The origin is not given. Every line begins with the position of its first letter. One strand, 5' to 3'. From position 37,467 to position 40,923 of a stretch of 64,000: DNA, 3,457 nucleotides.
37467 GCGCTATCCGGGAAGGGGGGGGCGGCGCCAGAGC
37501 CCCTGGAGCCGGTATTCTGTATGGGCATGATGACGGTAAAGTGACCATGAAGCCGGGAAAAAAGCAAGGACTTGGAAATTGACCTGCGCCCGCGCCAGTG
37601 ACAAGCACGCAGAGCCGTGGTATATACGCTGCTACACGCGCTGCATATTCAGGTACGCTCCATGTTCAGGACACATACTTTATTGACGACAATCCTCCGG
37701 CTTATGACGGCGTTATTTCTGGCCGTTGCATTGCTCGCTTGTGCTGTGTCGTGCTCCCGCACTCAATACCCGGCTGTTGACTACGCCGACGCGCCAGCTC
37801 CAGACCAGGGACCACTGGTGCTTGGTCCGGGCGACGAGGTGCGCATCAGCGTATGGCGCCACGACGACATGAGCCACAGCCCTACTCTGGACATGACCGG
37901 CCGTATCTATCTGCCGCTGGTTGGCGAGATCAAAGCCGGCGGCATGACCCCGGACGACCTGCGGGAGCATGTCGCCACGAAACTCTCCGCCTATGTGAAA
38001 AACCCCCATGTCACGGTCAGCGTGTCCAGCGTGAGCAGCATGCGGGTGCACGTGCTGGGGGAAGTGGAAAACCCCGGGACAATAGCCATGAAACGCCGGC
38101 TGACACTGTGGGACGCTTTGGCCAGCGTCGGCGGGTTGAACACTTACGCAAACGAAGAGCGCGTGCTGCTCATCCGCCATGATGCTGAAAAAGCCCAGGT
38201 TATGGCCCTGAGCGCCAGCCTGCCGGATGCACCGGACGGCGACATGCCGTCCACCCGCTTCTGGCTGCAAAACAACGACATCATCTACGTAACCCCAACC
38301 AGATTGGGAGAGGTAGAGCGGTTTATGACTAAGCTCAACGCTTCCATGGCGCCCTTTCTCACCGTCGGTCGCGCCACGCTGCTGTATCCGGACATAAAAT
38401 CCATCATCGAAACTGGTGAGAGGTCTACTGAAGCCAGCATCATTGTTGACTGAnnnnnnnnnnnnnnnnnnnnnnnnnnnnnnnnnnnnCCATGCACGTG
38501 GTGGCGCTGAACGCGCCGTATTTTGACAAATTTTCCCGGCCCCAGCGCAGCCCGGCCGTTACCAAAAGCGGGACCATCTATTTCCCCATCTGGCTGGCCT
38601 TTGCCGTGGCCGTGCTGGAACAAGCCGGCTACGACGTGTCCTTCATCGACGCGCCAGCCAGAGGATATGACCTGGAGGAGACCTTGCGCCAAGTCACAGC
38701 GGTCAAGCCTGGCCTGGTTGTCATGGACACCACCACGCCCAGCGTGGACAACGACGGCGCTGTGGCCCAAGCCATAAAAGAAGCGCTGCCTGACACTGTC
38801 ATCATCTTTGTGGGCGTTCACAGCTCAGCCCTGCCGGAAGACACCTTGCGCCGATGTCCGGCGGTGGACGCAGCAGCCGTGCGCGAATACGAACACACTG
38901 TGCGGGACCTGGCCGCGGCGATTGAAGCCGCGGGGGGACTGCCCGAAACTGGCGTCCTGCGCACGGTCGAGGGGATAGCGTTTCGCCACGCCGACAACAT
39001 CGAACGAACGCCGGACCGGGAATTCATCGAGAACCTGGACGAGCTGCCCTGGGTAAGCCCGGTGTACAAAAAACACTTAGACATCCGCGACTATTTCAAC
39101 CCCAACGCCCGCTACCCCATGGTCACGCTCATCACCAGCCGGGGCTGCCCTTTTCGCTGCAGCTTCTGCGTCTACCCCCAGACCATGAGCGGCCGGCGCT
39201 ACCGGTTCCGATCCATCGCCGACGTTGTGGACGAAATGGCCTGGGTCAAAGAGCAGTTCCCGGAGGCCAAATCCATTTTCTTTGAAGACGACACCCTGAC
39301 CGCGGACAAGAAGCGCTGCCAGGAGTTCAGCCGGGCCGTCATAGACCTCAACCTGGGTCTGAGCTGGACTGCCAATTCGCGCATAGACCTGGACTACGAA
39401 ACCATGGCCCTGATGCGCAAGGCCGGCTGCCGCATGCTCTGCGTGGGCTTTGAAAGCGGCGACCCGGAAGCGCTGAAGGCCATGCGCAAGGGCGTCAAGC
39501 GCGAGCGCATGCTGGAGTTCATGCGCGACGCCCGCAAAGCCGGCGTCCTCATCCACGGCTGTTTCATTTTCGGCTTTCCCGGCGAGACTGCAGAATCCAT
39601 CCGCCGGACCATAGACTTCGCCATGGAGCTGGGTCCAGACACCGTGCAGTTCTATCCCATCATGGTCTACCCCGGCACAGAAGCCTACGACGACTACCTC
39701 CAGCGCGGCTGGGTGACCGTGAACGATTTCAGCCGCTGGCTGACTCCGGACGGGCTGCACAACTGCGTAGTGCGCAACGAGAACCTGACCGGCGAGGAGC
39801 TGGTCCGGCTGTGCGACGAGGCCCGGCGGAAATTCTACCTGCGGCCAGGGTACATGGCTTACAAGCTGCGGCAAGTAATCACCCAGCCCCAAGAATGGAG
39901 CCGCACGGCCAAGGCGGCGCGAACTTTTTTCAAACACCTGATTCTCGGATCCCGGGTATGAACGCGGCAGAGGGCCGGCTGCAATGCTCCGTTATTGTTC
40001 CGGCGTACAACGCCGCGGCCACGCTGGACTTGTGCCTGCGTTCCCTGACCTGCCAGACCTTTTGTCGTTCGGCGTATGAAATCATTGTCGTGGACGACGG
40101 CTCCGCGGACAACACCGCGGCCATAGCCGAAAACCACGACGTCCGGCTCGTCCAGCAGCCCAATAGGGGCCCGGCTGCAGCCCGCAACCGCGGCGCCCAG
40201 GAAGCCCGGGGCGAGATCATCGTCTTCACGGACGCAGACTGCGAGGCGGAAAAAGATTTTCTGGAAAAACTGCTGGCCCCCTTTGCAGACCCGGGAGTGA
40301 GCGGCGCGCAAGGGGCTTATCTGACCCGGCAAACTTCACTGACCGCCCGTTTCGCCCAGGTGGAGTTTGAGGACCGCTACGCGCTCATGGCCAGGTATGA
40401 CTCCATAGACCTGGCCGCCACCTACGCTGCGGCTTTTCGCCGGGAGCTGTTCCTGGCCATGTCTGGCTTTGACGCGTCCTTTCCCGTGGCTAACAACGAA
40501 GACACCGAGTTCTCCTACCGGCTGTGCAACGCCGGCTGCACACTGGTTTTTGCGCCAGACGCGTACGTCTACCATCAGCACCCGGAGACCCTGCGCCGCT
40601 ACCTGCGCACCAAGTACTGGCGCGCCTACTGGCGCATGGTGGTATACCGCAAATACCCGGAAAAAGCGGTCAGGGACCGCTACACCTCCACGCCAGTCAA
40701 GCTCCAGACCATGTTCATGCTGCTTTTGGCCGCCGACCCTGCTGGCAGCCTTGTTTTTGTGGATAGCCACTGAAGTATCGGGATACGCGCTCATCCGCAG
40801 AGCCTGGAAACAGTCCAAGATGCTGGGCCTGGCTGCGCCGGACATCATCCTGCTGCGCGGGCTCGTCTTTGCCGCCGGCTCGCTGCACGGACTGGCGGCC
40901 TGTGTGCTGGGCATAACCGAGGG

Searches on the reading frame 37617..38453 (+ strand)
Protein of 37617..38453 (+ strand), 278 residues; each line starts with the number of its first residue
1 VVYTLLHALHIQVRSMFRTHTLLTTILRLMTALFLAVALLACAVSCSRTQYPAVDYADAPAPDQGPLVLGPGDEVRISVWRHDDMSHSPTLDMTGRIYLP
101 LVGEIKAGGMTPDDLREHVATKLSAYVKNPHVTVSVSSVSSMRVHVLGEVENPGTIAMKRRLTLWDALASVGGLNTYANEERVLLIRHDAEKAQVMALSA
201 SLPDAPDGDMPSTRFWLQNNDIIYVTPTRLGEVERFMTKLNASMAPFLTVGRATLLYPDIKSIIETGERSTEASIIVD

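Call 33: search_protein_families(library=pfam, proteins=[window:37617-38453:+], max_evalue=5)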
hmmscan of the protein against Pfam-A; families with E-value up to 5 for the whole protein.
window:37617-38453:+ (278 aa): 3 families
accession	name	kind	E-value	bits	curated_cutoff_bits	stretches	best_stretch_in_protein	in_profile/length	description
PF02563.21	Poly_export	-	1.7e-22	79.8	28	1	63-136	3-76/77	Polysaccharide biosynthesis/export protein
PF22461.2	SLBB_2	-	1.6e-12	47.7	27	1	143-225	2-79/79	SLBB domain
PF10531.15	SLBB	-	1e-09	38.5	27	1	143-190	1-47/55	SLBB domain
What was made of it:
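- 37617..38453 (+): Wza-type polysaccharide export protein, divergent from DUF362fer4. PF02563 plus SLBB (call 33).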

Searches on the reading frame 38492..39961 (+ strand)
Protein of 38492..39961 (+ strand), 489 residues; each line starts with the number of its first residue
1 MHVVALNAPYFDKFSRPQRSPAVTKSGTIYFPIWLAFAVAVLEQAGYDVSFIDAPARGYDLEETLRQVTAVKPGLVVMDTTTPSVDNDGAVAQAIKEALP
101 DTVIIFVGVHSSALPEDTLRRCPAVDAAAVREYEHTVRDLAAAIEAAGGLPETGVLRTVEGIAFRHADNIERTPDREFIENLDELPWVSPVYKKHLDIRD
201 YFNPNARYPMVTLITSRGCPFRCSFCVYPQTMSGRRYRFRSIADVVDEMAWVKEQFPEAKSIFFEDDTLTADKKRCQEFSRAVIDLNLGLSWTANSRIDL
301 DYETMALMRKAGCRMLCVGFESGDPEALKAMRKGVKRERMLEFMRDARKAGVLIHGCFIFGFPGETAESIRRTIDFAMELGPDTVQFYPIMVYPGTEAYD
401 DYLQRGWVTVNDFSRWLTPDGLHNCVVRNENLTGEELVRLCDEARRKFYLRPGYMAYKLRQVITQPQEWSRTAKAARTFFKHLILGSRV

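Call 4: search_protein_families(library=pfam, proteins=[window:38492-39961:+], max_evalue=0.001)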
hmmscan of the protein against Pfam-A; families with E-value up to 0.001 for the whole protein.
window:38492-39961:+ (489 aa): 2 families
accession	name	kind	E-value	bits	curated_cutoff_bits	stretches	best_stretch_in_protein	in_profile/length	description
PF04055.27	Radical_SAM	-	3.7e-26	92.7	29.5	1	214-377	2-166/166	Radical SAM superfamily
PF02310.24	B12-binding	-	1.8e-15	57.3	32.1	1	22-140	4-120/121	B12 binding domain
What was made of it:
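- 38492..39961 (+): B12-binding radical SAM enzyme (HpnJ-like, below cutoff); a recurrent neighbour of DUF362 genes. PF02310 plus PF04055 (call 4).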

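Call 5: search_protein_families(library=ncbifam, proteins=[window:38492-39961:+], max_evalue=0.001)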
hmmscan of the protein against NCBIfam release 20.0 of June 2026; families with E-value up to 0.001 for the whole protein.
window:38492-39961:+ (489 aa): 32 families (the best 25 are shown)
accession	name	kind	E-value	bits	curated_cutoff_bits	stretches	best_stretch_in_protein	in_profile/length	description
TIGR03471.1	HpnJ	equivalog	4.9e-124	414.8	577.6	1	3-483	3-467/472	hopanoid biosynthesis associated radical SAM protein HpnJ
TIGR02026.1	BchE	equivalog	1.6e-49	169.2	481.35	1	30-461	20-440/497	magnesium-protoporphyrin IX monomethyl ester anaerobic oxidative cyclase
TIGR04479.1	bcpD_PhpK_rSAM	subfamily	9.7e-43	146.3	600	1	40-386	80-415/504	PhpK family radical SAM P-methyltransferase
NF038361.1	rSAM_Sden_1168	equivalog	7.1e-39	133.8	575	1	32-411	85-482/560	Sden_1168 family B12-binding radical SAM P-methyltransferase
TIGR04072.2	rSAM_ladder_B12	equivalog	6.2e-34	117.4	360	1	30-409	16-379/443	lipid biosynthesis B12-binding/radical SAM protein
NF033070.1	rSAM_AprD4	equivalog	1.7e-31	109.7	500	1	197-439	182-422/456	AprD4 family radical SAM diol-dehydratase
NF050148.1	rSAM_ApyD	equivalog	1e-30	106.7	750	1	90-402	92-393/645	RiPP biosynthesis radical SAM protein ApyD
NF033712.0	B12_rSAM_KedN5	subfamily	6.4e-30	103.9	700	1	84-411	74-400/624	KedN5 family methylcobalamin-dependent radical SAM C-methyltransferase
TIGR04295.1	B12_rSAM_oligo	hypoth_equivalog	3.2e-28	98.6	400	1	30-399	23-381/422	TIGR04295 family B12-binding domain-containing radical SAM protein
TIGR03975.1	rSAM_ocin_1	subfamily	6.6e-27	94.3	281.85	1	61-372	117-422/606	RiPP maturation radical SAM C-methyltransferase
TIGR04385.1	B12_rSAM_cofa1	equivalog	2.8e-25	89.5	450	1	93-376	91-360/438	B12 lower ligand biosynthesis radical SAM protein BzaD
TIGR04367.1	HpnR_B12_rSAM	equivalog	9.4e-25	87.1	650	1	34-400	24-371/490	hopanoid C-3 methylase HpnR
TIGR04014.1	B12_SAM_MJ_0865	equivalog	1.1e-23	83.8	360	1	74-387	40-343/434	methyl-coenzyme M reductase glutamine C-methyltransferase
TIGR04013.1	B12_SAM_MJ_1487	hypoth_equivalog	2.4e-22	79.3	251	2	63-250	33-190/382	TIGR04013 family B12-binding domain/radical SAM domain-containing protein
TIGR04190.1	B12_SAM_Ta0216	equivalog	1.5e-16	60.1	500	1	31-380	36-394/554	TIGR04190 family B12-binding domain/radical SAM domain protein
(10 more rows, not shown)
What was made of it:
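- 38492..39961 (+): TIGR03471 scores 414.8 bits against a cutoff of 577.6 (call 5).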

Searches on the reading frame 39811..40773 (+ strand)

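Call 4: search_protein_families(library=pfam, proteins=[window:39811-40773:+], max_evalue=0.001)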
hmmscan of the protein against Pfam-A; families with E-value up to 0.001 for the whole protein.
window:39811-40773:+ (320 aa): 5 families
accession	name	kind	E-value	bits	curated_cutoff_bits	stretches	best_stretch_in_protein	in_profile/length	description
PF00535.33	Glycos_transf_2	-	3.3e-36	125.2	23.3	1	60-214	1-164/168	Glycosyl transferase family 2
PF13641.12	Glyco_tranf_2_3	-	7.9e-25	88.6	27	1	59-267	3-223/230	Glycosyltransferase like family 2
PF10111.15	Glyco_tranf_2_2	-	5.8e-17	62.5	27.3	1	60-155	1-103/276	Glycosyltransferase like family 2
PF13632.12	Glyco_trans_2_3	-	1.7e-13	51.3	27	1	136-272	1-142/198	Glycosyl transferase family group 2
PF13506.12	Glyco_transf_21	-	9.5e-10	38.6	21.7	1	127-263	24-164/174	Glycosyl transferase family 21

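Call 5: search_protein_families(library=ncbifam, proteins=[window:39811-40773:+], max_evalue=0.001)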
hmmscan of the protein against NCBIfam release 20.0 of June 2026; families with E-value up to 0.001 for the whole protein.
window:39811-40773:+ (320 aa): 25 families
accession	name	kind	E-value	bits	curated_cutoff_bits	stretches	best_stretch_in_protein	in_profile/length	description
NF041875.1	EPS_EpsD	equivalog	1.7e-45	155.8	370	1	60-291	2-243/325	exopolysaccharide biosynthesis glycosyltransferase EpsD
TIGR03965.1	mycofact_glyco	equivalog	1.5e-43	149.4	280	1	57-288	74-313/467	mycofactocin biosynthesis glycosyltransferase MftF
TIGR04283.1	glyco_like_mftF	equivalog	2.5e-22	79.6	182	1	60-280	2-205/221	TIGR04283 family arsenosugar biosynthesis glycosyltransferase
NF007482.0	PRK10073.1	equivalog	6e-22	78.1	423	1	58-156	7-108/334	glycosyltransferase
TIGR03937.1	PgaC_IcaA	equivalog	9.6e-19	67.6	422.3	1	57-268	45-263/407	poly-beta-1,6-N-acetyl-D-glucosamine synthase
NF047683.1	TeichurnBiosyTuaG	equivalog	4e-15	56.1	400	1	58-156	7-109/252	teichuronic acid biosynthesis protein TuaG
NF038302.1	EPS_HpsE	equivalog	2e-14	53.3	300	1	58-155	2-108/307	hormogonium polysaccharide biosynthesis glycosyltransferase HpsE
TIGR04242.1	nodulat_NodC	equivalog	4.4e-14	52.2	550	1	58-278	49-289/395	chitooligosaccharide synthase NodC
NF010496.0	PRK13915.1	equivalog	1.1e-13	50.9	262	1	39-170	13-155/307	glucosyl-3-phosphoglycerate synthase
NF041394.1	GtaseAglG_Halo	equivalog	7e-13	48.5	440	1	58-275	2-234/304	glucosyl-dolichyl phosphate glucuronosyltransferase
NF038299.1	EPS_HpsN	equivalog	2.8e-11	42.9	425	1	59-257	3-222/317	hormogonium polysaccharide biosynthesis glycosyltransferase HpsN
TIGR03111.1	glyc2_xrt_Gpos1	hypoth_equivalog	5.3e-11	42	363.95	1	58-177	50-176/439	TIGR03111 family XrtG-associated glycosyltransferase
NF050050.1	ProtGlycPglI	equivalog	1.3e-09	37.9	500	1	59-182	4-132/306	GalNAc(5)-diNAcBac-PP-undecaprenol beta-1,3-glucosyltransferase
TIGR03469.1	HpnB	hypoth_equivalog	5.3e-09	35.6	379.25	1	57-156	44-158/386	hopene-associated glycosyltransferase HpnB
TIGR04182.1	glyco_TIGR04182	equivalog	5.6e-09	35.8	325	1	60-160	3-99/293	S-layer glycoprotein N-glycosyltransferase AglJ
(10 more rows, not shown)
